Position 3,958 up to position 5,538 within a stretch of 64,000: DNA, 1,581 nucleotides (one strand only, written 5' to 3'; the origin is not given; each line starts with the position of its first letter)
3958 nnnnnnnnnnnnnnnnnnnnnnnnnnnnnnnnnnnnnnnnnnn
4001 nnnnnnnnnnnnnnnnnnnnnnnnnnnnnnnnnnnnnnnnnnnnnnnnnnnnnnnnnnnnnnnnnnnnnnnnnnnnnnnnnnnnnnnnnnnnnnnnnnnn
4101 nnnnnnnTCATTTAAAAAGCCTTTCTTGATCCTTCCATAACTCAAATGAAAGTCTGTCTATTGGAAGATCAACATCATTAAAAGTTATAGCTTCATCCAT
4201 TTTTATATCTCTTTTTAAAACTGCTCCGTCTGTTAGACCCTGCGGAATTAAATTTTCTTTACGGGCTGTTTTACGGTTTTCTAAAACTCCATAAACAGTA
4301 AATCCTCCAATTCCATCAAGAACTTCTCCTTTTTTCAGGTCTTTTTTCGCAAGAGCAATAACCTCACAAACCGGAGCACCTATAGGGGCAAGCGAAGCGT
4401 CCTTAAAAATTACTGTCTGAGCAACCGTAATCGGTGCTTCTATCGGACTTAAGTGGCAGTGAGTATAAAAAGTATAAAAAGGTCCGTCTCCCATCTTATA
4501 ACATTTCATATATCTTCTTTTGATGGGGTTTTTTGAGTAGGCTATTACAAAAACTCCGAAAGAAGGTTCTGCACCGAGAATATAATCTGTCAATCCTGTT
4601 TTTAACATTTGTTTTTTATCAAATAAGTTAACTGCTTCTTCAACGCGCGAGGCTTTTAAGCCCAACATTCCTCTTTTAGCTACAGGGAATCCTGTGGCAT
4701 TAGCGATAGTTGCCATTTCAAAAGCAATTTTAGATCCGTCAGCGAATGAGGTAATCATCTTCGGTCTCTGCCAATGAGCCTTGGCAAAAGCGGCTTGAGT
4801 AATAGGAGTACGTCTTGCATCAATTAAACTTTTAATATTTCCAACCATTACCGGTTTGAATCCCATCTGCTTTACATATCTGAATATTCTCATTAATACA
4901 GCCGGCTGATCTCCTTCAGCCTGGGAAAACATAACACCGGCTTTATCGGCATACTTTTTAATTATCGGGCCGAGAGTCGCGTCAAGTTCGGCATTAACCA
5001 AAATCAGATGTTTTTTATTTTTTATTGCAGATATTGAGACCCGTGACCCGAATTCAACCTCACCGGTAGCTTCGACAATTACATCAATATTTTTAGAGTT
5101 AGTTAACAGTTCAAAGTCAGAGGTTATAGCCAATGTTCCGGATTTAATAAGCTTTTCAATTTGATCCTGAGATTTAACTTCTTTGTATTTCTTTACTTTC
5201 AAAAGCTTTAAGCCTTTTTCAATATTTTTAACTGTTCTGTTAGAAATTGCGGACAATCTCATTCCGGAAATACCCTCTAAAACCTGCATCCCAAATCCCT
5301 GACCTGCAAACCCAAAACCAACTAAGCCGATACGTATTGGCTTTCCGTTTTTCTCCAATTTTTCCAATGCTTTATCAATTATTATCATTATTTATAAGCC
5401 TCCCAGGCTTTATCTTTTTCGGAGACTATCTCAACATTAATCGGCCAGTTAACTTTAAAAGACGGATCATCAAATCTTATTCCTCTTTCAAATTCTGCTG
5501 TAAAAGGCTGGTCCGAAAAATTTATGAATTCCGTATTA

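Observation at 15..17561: Seventeen-kb single-strand glycan locus: CDP-6-deoxyhexose pathway, four GT2, two GT-C (ArnT/PMT-like) transferases, a kinase-like gene, beta-helix protein and D,D-carboxypeptidase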

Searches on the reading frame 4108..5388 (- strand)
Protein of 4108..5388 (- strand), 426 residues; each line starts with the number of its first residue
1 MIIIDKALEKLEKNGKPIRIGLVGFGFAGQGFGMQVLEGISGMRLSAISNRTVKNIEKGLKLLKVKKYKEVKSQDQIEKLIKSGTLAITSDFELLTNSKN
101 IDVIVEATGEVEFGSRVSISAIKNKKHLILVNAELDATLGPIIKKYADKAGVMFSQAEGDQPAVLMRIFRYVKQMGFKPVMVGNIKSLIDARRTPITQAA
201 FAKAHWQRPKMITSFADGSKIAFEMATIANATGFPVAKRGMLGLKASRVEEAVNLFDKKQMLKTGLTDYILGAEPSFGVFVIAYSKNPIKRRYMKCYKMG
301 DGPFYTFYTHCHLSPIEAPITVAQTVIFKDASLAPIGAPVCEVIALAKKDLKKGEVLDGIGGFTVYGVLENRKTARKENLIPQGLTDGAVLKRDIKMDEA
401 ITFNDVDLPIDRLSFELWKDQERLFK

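Call 3: search_protein_families(library=pfam, proteins=[window:4108-5388:-], max_evalue=0.01)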
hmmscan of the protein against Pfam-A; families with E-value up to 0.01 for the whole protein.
window:4108-5388:- (426 aa): 4 families
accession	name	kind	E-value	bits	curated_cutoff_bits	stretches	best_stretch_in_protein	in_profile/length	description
PF21135.2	DRL_cat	-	1.3e-44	152.6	27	1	159-317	1-163/164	Oxidoreductase DRL, catalytic domain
PF08666.17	SAF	-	1.2e-05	26.2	21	1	346-406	5-62/63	SAF domain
PF03447.22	NAD_binding_3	-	0.00015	22.9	24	1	47-151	26-110/116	Homoserine dehydrogenase, NAD binding domain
PF01408.29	GFO_IDH_MocA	-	0.0004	21.5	24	1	18-130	1-91/120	Oxidoreductase family, NAD-binding Rossmann fold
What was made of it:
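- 4108..5388 (-): 426-aa DRL-family (DLO1-type) NAD(P) oxidoreductase with SAF domain. Inferred sugar-nucleotide 4-ketoreductase. PF21135 152.6 bits (call 3).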

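Call 5: search_protein_families(library=ncbifam, proteins=[window:4108-5388:-], max_evalue=0.01)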
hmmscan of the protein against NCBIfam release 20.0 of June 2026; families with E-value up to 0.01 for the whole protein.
window:4108-5388:- (426 aa): 4 families
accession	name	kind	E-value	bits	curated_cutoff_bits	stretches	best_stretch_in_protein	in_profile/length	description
NF004976.0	PRK06349.1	subfamily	6.5e-10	38.7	205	1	16-154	3-127/430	homoserine dehydrogenase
NF008607.0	PRK11579.1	subfamily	1.4e-05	24.3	330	1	17-68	4-55/346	oxidoreductase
TIGR02923.1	AhaC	equivalog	0.0017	17.7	240.5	1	62-148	217-304/348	ATP synthase A1 subunit C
TIGR00243.1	Dxr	equivalog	0.0059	15.6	315.7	1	64-230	61-218/389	1-deoxy-D-xylulose-5-phosphate reductoisomerase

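Call 10: search_solved_structures(query=window:4108-5388:-, max_evalue=0.001)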
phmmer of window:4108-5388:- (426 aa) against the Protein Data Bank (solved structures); distinct sequences matched with E-value up to 0.001: 3.
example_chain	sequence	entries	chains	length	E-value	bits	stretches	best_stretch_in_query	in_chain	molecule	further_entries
3upy_A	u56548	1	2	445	1.8e-70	241.2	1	11-405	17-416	Oxidoreductase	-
3upl_A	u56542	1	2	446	1.8e-70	241.2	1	11-405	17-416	Oxidoreductase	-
3mtj_A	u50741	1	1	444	9.6e-05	24.7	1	15-155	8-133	Homoserine dehydrogenase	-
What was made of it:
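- Strong similarity to Brucella DXR-II: 241 bits, E=1.8e-70 (call 10).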

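Call 17: find_encoding_contigs(protein=window:4108-5388:-, flank=10000, max_places=4)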
Protein window:4108-5388:- (426 aa): 1 contig read that carries it; 1 place shown.
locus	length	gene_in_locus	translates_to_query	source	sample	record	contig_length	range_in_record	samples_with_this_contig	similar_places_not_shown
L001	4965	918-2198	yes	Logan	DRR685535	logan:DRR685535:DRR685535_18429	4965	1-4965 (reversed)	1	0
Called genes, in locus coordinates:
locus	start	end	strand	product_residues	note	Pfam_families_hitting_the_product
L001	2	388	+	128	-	?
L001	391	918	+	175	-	PF00908:dTDP_sugar_isom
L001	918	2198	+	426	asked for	PF21135:DRL_cat, PF08666:SAF (weak)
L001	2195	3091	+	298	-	-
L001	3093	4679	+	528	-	-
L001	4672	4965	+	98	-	?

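Call 24: find_homologous_proteins(query=window:4108-5388:-, max_evalue=1e-20)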
Query window:4108-5388:- (426 aa): 3855 proteins with E <= 1e-20 among 8000 candidates; the best 120 are listed.
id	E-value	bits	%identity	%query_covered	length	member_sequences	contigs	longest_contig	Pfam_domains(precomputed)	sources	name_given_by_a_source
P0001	5.2e-277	936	100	100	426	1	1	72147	PF08666.18,PF21135.3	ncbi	-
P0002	1.2e-247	839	88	100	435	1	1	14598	PF21135.3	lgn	-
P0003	1.2e-245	833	87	100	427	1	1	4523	PF21135.3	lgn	-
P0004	1.5e-241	819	86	100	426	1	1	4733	PF01408.29,PF21135.3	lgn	-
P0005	3.6e-238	808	84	100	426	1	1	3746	PF21135.3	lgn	-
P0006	8.9e-237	804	85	100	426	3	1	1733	PF01408.29,PF08666.18,PF21135.3,PF03447.23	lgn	-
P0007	2.4e-236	802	83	100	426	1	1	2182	PF21135.3,PF03447.23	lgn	-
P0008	4.8e-236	801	84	100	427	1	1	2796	PF21135.3,PF03447.23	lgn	-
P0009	4.4e-233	792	84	100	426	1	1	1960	PF21135.3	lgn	-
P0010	4.8e-233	791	82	100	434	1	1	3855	PF21135.3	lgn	-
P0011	3.9e-227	772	81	100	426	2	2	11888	PF21135.3,PF03447.23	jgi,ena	-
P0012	5.8e-225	765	80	100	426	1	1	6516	PF08666.18,PF21135.3,PF03447.23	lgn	-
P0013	4.7e-221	752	79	100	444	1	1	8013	PF21135.3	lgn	-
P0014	2.4e-219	746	79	100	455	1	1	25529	PF21135.3,PF03447.23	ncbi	-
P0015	9.0e-218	741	80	96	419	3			PF21135.3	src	-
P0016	1.5e-217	740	77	100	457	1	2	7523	PF21135.3,PF03447.23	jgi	jgi:predicted homoserine dehydrogenase-like protein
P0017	2.5e-202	690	72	100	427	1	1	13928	PF21135.3,PF03447.23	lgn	-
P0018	5.2e-196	669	71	100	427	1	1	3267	PF21135.3,PF03447.23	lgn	-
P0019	2.7e-193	661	71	100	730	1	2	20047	PF21135.3,PF00535.33,PF03447.23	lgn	-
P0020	5.8e-193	659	68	100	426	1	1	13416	PF01408.29,PF21135.3,PF03447.23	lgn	-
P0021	1.9e-186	638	67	100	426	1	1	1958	PF01408.29,PF21135.3,PF03447.23,PF01488.27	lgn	-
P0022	6.0e-181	620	68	100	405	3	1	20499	PF01408.29,PF21135.3,PF03447.23,PF01488.27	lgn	-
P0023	7.0e-178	610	63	100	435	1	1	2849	PF21135.3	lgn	-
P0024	9.0e-177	606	64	100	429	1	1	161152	PF08666.18,PF21135.3,PF03447.23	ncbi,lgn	-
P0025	3.7e-175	601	65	100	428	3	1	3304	PF21135.3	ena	-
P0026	4.7e-175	600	63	100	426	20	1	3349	PF21135.3,PF03447.23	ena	-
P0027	1.2e-174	599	63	100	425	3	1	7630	PF21135.3,PF03447.23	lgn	-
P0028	1.8e-172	592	63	100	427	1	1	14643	PF21135.3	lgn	-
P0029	2.0e-172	592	64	100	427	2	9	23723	PF08666.18,PF21135.3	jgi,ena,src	-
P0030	2.9e-172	591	64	100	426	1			PF21135.3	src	-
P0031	1.4e-171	589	63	100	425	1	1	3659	PF01408.29,PF21135.3,PF03447.23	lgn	-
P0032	6.4e-171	587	63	100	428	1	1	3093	PF21135.3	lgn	-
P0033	3.1e-170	585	63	100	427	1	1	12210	PF21135.3,PF03447.23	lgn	-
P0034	5.2e-170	584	62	100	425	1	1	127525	PF21135.3,PF03447.23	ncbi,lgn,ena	-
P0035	1.0e-169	583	62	100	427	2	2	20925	PF21135.3,PF03447.23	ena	-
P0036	1.5e-169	582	63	100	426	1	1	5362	PF01408.29,PF21135.3,PF03447.23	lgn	-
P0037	2.5e-169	582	62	100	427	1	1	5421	PF08666.18,PF21135.3,PF03447.23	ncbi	-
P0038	3.0e-169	581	63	100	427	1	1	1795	PF08666.18,PF21135.3,PF03447.23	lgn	-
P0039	4.3e-169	581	62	100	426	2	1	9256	PF01408.29,PF21135.3,PF03447.23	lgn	-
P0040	5.6e-169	580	60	100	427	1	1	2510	PF01408.29,PF21135.3,PF03447.23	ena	-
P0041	1.5e-168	579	62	100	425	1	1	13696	PF21135.3,PF03447.23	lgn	-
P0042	2.8e-168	578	62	100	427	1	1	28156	PF21135.3,PF03447.23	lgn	-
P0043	5.3e-168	577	61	100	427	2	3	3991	PF01408.29,PF21135.3,PF03447.23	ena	-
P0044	5.6e-168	577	61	100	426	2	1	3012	PF01408.29,PF21135.3,PF03447.23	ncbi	-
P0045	7.7e-168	577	63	100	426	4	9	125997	PF21135.3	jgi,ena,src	-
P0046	9.4e-168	576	61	100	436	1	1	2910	PF21135.3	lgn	-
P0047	1.4e-167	576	62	100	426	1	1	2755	PF21135.3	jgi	jgi:predicted homoserine dehydrogenase-like protein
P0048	1.9e-167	575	62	100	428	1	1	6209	PF21135.3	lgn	-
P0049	1.2e-166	573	61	100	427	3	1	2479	PF01408.29,PF21135.3,PF03447.23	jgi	jgi:predicted homoserine dehydrogenase-like protein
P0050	1.7e-166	572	61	100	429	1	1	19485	PF01408.29,PF08666.18,PF21135.3,PF03447.23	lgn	-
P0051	2.0e-166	572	61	100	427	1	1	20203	PF21135.3,PF03447.23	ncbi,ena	-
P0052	5.3e-166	571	61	100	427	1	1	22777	PF21135.3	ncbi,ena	-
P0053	7.1e-166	570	61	100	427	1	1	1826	PF21135.3,PF03447.23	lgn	-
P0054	7.3e-166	570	61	100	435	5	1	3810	PF08666.18,PF21135.3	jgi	-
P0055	7.7e-166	570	62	100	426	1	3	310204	PF01408.29,PF21135.3,PF03447.23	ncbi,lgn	-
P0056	1.5e-165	569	61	100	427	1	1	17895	PF21135.3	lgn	-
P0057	2.7e-165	568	61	100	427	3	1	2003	PF01408.29,PF08666.18,PF21135.3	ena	-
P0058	2.8e-165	568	61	100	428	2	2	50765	PF21135.3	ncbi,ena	ncbi:MAG: NAD(P)-dependent oxidoreductase [Patescibacteria group bacterium]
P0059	2.8e-165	568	62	100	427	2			PF21135.3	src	-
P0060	4.7e-165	568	62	100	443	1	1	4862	PF08666.18,PF21135.3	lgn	-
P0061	4.7e-165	567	60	100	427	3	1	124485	PF01408.29,PF21135.3,PF03447.23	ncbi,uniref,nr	ncbi:MAG: NAD(P)-dependent oxidoreductase [Candidatus Chisholmbacteria bacterium RIFCSPLOWO2_01_FULL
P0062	5.3e-165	567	61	100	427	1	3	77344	PF21135.3,PF03447.23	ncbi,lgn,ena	-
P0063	5.4e-165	567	60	100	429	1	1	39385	PF08666.18,PF21135.3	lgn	-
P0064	6.5e-165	567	62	100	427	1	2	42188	PF01408.29,PF21135.3,PF03447.23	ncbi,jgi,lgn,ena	-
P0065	7.4e-165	567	61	100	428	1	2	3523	PF21135.3,PF03447.23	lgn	-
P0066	8.3e-165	567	60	100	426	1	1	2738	PF01408.29,PF21135.3,PF03447.23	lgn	-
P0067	1.1e-164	566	61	100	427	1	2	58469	PF21135.3,PF03447.23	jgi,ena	jgi:predicted homoserine dehydrogenase-like protein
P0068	2.1e-164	565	60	100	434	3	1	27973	PF21135.3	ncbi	-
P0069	2.2e-164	565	61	100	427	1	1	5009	PF21135.3,PF03447.23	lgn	-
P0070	2.3e-164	565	60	100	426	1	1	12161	PF01408.29,PF21135.3,PF03447.23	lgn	-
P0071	3.1e-164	565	61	100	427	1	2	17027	PF21135.3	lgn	-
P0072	3.7e-164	565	61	100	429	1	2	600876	PF21135.3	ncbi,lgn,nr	ncbi:MAG: NAD(P)-dependent oxidoreductase [Candidatus Levybacteria bacterium]|nr:NAD(P)-dependent ox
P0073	4.7e-164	564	61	100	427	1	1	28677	PF21135.3,PF03447.23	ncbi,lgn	-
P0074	5.9e-164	564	62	100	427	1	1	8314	PF08666.18,PF21135.3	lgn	-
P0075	7.2e-164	564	59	100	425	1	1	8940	PF01408.29,PF21135.3,PF03447.23,PF01488.27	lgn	-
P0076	1.1e-163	563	59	100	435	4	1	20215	PF01408.29,PF21135.3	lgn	-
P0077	2.1e-163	562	59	100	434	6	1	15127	PF01408.29,PF21135.3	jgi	jgi:predicted homoserine dehydrogenase-like protein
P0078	3.7e-163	561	61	100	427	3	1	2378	PF21135.3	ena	-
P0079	4.2e-163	561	61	99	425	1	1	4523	PF21135.3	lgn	-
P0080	5.5e-163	561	59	100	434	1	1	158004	PF21135.3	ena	-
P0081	8.0e-163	560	60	100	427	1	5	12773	PF21135.3,PF03447.23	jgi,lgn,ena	-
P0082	1.0e-162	560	61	100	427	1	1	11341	PF21135.3,PF03447.23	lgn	-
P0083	6.6e-162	557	58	100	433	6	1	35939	PF21135.3,PF03447.23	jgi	jgi:predicted homoserine dehydrogenase-like protein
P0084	7.5e-162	557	60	100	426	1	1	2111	PF01408.29,PF21135.3,PF03447.23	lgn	-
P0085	1.0e-161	556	59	99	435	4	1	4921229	PF01408.29,PF21135.3,PF03447.23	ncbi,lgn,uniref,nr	ncbi:NAD(P)H-dependent oxidoreductase [Gloeobacter morelensis]|uniref:NAD(P)-dependent oxidoreductas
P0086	1.1e-161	556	60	100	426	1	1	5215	PF01408.29,PF21135.3,PF03447.23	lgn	-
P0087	1.5e-161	556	60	100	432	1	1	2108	PF21135.3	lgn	-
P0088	1.6e-161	556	61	100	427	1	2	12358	PF08666.18,PF21135.3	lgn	-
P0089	9.7e-161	553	58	100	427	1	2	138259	PF08666.18,PF21135.3,PF03447.23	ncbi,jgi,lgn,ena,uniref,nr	ncbi:MAG: NAD(P)-dependent oxidoreductase [Candidatus Niyogibacteria bacterium CG10_big_fil_rev_8_21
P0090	1.7e-160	552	58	100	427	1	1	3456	PF01408.29,PF21135.3,PF03447.23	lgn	-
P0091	3.4e-160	551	56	100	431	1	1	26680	PF21135.3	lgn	-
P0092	3.7e-160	551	59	100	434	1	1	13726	PF01408.29,PF21135.3,PF03447.23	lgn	-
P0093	5.9e-160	551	58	100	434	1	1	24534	PF21135.3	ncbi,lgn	-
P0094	8.6e-160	550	60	100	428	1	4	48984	PF21135.3,PF03447.23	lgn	-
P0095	1.6e-159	549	58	100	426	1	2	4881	PF01408.29,PF21135.3,PF03447.23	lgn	-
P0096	1.7e-159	549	58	100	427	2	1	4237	PF08666.18,PF21135.3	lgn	-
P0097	1.9e-159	549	61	100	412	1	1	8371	PF01408.29,PF08666.18,PF21135.3,PF03447.23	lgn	-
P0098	2.2e-159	549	57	100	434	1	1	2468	PF21135.3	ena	-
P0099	2.5e-159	549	57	100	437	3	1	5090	PF01408.29,PF21135.3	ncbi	-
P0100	2.7e-159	549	58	100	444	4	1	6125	PF21135.3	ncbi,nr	ncbi:MAG: NAD(P)-dependent oxidoreductase [Anaerolineae bacterium]|nr:NAD(P)-dependent oxidoreductas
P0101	2.8e-159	548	59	100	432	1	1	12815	PF21135.3,PF03447.23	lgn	-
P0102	5.6e-159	548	61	100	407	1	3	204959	PF01408.29,PF21135.3,PF03447.23,PF01488.27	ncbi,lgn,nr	ncbi:Gfo/Idh/MocA family oxidoreductase [Candidatus Gottesmanbacteria bacterium]|nr:Gfo/Idh/MocA fam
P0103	6.0e-159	547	58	100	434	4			PF21135.3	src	-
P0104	2.9e-158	545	59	100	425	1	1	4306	PF21135.3,PF03447.23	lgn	-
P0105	4.3e-158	545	60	100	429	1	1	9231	PF21135.3,PF03447.23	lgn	-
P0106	4.7e-158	544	57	100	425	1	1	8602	PF01408.29,PF21135.3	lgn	-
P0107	1.0e-157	543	57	100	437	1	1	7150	PF21135.3,PF03447.23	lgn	-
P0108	1.0e-157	543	57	100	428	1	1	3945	PF01408.29,PF21135.3,PF03447.23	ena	-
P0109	1.1e-157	543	58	100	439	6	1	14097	PF21135.3,PF03447.23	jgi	jgi:predicted homoserine dehydrogenase-like protein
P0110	1.1e-157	543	59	99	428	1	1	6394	PF21135.3,PF03447.23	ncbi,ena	-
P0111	1.3e-157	543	58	100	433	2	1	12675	PF08666.18,PF21135.3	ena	-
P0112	2.1e-157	542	57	100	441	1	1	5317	PF21135.3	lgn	-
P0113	3.8e-157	541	57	100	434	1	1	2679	PF21135.3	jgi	jgi:predicted homoserine dehydrogenase-like protein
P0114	7.3e-157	541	57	100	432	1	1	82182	PF21135.3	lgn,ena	-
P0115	1.0e-156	540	60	96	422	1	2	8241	PF21135.3,PF03447.23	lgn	-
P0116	1.4e-156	540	56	100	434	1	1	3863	PF21135.3,PF03447.23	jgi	jgi:predicted homoserine dehydrogenase-like protein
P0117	1.7e-156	539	60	100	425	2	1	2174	PF01408.29,PF08666.18,PF21135.3,PF03447.23,PF01488.27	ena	-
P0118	4.0e-156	538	57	100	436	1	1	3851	PF21135.3,PF03447.23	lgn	-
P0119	4.8e-156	538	59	100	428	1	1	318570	PF01408.29,PF21135.3,PF03447.23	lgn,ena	-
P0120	5.0e-156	538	57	100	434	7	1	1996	PF21135.3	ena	-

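Call 25: find_encoding_contigs(protein=P0085, flank=10000, max_places=2)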
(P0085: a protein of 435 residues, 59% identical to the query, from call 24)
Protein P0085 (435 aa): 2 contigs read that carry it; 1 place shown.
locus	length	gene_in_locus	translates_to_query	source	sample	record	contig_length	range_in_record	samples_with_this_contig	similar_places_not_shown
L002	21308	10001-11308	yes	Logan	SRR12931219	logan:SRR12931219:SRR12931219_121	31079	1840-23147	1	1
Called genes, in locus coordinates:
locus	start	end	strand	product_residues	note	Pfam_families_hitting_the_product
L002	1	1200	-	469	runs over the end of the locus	PF00027:cNMP_binding, PF02518:HATPase_c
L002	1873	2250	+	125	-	PF02537:CRCB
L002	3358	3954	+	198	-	PF00072:Response_reg, PF08281:Sigma70_r4_2 (weak), PF00196:GerE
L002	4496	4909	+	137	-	-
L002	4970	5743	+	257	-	PF00483:NTP_transferase, PF12804:NTP_transf_3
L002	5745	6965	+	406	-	PF01266:DAO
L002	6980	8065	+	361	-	PF01073:3Beta_HSD, PF01370:Epimerase, PF04321:RmlD_sub_bind, PF16363:GDP_Man_Dehyd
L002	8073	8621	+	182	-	PF00908:dTDP_sugar_isom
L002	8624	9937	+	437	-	PF03447:NAD_binding_3 (weak), PF21135:DRL_cat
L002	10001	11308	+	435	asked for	PF01408:GFO_IDH_MocA (weak), PF03447:NAD_binding_3 (weak), PF21135:DRL_cat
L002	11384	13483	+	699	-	PF13807:GNVR, PF01656:CbiA, PF10609:ParA, PF13614:AAA_31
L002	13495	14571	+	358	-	PF02563:Poly_export, PF10531:SLBB, PF22461:SLBB_2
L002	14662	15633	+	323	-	PF00483:NTP_transferase, PF12804:NTP_transf_3, PF00132:Hexapep (faint)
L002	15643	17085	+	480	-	PF04932:Wzy_C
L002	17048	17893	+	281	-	-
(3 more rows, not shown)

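Call 26: find_encoding_contigs(protein=P0072, flank=10000, max_places=2)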
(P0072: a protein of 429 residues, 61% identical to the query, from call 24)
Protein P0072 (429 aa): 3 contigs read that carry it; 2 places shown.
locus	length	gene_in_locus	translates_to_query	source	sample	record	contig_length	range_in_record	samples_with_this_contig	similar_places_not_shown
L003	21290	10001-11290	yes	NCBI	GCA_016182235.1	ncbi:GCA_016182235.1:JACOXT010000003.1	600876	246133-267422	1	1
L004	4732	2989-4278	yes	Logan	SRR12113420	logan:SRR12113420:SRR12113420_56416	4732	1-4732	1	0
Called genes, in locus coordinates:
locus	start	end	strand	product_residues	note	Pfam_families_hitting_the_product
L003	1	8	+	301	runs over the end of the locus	PF00932:LTD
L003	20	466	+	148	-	PF02367:TsaE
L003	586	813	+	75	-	PF12728:HTH_17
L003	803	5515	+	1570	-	PF00535:Glycos_transf_2, PF13641:Glyco_tranf_2_3, PF13632:Glyco_trans_2_3, PF13439:Glyco_transf_4, PF20706:GT4-conflict, PF00534:Glycos_transf_1, PF13524:Glyco_trans_1_2 (faint), PF13692:Glyco_trans_1_4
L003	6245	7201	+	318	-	PF00459:Inositol_P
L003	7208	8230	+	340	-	PF01073:3Beta_HSD, PF01370:Epimerase, PF04321:RmlD_sub_bind, PF07993:NAD_binding_4 (faint), PF16363:GDP_Man_Dehyd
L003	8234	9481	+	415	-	PF08421:Methyltransf_13, PF13489:Methyltransf_23, PF08241:Methyltransf_11, PF08242:Methyltransf_12, PF13649:Methyltransf_25 (weak), PF13847:Methyltransf_31 (weak), PF08484:Methyltransf_14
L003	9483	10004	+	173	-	PF00908:dTDP_sugar_isom, PF05523:FdtA (weak)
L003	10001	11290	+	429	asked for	PF21135:DRL_cat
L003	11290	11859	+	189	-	PF13489:Methyltransf_23, PF07021:MetW (weak), PF13847:Methyltransf_31, PF13649:Methyltransf_25, PF08241:Methyltransf_11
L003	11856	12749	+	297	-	PF00535:Glycos_transf_2 (weak), PF13641:Glyco_tranf_2_3 (weak)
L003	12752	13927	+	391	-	PF13439:Glyco_transf_4, PF00534:Glycos_transf_1, PF13692:Glyco_trans_1_4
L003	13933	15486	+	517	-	-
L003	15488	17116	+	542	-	-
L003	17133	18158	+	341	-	-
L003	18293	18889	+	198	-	-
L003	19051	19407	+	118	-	PF04203:Sortase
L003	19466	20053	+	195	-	PF01300:Sua5_yciO_yrdC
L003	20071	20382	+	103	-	PF00814:TsaD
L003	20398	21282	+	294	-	PF00188:CAP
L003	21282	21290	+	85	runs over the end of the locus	PF18900:DUF5656 (weak)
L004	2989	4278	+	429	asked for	PF21135:DRL_cat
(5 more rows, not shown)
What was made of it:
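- The Levybacteria orthologous locus carries a sugar C-methyltransferase (call 26).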

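Call 31: search_solved_structures(query=window:4108-5388:-, max_evalue=1e-20, show_alignments=1)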
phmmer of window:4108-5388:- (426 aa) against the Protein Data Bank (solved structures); distinct sequences matched with E-value up to 1e-20: 2.
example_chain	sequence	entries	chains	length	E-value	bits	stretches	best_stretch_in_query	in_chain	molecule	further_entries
3upy_A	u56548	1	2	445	1.8e-70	241.2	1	11-405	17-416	Oxidoreductase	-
3upl_A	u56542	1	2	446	1.8e-70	241.2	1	11-405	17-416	Oxidoreductase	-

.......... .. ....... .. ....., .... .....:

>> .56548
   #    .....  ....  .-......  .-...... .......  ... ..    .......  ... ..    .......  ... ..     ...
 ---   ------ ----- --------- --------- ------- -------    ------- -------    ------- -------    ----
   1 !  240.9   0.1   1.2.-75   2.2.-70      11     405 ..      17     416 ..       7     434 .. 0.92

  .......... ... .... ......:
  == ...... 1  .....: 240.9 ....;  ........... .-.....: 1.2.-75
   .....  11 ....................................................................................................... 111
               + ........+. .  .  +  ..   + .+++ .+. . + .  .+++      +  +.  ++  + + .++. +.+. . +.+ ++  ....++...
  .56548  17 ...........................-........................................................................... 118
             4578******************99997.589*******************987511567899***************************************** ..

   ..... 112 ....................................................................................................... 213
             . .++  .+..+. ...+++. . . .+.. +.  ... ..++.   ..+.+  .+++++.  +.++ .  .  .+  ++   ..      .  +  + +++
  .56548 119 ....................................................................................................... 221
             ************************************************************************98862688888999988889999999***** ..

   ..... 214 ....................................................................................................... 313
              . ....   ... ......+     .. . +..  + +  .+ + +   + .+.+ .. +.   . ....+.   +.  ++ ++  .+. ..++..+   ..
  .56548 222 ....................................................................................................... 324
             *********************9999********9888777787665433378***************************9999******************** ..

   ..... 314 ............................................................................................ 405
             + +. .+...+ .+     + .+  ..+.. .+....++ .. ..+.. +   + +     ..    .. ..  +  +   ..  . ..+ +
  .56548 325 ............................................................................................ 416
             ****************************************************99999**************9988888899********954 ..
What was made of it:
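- On DXR-II (DRL) DXP reductoisomerase: Thr229->Ile, Lys191->Asn, Lys193 kept (alignment to 3UPY, call 31).
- Closest known: DXR-II. Same: The DGSK..E core is conserved (call 31).
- The phosphonate/phosphate anchors are changed: T229->Ile and K191->Asn (call 31).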
